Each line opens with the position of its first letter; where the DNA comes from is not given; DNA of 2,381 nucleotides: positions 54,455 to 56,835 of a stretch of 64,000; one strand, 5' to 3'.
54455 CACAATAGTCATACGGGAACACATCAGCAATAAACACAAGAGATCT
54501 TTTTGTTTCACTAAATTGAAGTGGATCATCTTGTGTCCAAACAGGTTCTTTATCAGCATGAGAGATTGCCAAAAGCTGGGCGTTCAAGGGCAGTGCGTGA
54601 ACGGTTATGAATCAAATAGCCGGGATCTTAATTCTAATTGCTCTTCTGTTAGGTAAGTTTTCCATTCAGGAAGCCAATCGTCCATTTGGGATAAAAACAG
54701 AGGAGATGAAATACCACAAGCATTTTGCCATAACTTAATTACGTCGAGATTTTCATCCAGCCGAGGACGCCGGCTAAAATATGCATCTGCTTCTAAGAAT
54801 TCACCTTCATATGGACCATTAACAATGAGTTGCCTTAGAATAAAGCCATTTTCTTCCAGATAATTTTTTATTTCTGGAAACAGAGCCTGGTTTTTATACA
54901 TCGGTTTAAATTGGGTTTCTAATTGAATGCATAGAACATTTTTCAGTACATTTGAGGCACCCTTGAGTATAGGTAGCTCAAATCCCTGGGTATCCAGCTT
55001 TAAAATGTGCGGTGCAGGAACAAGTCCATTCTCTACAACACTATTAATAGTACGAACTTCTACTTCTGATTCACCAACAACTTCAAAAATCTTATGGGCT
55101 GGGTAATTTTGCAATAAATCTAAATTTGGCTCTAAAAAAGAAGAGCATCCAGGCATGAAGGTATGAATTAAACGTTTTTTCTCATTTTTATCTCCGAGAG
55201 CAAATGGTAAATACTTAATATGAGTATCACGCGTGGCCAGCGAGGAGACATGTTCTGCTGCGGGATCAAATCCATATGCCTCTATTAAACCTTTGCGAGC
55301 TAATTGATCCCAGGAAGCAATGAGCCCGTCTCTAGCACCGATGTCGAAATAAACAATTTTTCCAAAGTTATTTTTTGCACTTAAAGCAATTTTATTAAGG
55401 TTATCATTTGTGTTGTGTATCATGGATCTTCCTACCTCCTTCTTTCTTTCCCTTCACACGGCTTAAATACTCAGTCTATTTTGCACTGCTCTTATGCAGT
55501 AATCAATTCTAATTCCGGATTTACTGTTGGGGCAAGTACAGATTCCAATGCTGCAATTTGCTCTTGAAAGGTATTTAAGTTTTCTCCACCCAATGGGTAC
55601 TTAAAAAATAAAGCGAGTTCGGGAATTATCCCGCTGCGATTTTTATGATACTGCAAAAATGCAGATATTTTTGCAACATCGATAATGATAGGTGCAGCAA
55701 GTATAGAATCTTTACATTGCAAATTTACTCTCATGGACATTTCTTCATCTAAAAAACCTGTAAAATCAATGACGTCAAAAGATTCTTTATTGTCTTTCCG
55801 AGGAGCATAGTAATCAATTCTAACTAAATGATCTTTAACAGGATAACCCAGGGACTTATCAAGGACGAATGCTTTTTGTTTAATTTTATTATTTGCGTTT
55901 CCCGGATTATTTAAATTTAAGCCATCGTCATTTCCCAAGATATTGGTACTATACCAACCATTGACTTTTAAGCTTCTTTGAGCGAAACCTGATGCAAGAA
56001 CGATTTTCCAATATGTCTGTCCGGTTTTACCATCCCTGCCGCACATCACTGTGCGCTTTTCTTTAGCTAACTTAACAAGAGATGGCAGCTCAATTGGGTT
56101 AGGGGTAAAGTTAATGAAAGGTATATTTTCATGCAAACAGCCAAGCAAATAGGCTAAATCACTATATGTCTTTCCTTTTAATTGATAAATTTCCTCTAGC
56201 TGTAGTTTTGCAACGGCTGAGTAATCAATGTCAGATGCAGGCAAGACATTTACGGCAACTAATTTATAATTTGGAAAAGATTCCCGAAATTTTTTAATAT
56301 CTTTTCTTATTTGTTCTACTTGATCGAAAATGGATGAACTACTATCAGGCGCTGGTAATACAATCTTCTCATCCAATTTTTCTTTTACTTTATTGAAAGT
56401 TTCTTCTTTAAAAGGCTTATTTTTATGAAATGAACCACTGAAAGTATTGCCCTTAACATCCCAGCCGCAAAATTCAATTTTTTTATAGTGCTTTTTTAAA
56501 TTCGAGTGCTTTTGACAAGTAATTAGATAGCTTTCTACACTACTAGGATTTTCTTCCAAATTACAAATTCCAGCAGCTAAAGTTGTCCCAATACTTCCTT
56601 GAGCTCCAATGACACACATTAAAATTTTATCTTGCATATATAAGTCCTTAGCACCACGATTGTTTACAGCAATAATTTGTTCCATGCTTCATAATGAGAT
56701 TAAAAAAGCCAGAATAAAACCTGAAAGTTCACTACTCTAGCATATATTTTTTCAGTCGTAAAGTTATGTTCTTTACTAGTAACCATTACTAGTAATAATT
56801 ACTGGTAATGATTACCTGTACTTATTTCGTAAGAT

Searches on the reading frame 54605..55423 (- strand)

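Call 11: search_protein_families(library=pfam, proteins=[window:54605-55423:-], max_evalue=0.001)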
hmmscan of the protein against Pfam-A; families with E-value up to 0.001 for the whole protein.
window:54605-55423:- (272 aa): 1 family
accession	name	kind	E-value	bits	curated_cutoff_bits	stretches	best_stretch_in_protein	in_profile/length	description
PF05050.19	Methyltransf_21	-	3.2e-18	66.9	22.7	1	27-195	1-172/173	Methyltransferase FkbM domain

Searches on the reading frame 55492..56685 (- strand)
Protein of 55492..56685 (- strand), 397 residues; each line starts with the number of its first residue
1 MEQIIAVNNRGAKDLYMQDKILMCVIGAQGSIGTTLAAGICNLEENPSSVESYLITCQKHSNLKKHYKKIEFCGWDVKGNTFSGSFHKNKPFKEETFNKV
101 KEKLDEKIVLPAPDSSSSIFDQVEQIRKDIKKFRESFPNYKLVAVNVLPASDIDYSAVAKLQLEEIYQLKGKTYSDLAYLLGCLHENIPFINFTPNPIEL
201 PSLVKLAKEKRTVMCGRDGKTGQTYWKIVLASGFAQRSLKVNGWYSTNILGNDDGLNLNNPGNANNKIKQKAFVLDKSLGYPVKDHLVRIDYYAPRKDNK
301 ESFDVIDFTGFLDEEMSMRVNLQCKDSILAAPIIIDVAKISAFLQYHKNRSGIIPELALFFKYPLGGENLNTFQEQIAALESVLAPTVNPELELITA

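Call 11: search_protein_families(library=pfam, proteins=[window:55492-56685:-], max_evalue=0.001)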
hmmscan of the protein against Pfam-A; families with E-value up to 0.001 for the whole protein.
window:55492-56685:- (397 aa): 2 families
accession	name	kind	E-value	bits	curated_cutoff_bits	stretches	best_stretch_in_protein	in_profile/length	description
PF01658.22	Inos-1-P_synth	-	6.4e-29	100.7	27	1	222-327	1-107/107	Myo-inositol-1-phosphate synthase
PF07994.18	NAD_binding_5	-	1.4e-25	90.8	25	1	66-383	73-319/321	Myo-inositol-1-phosphate synthase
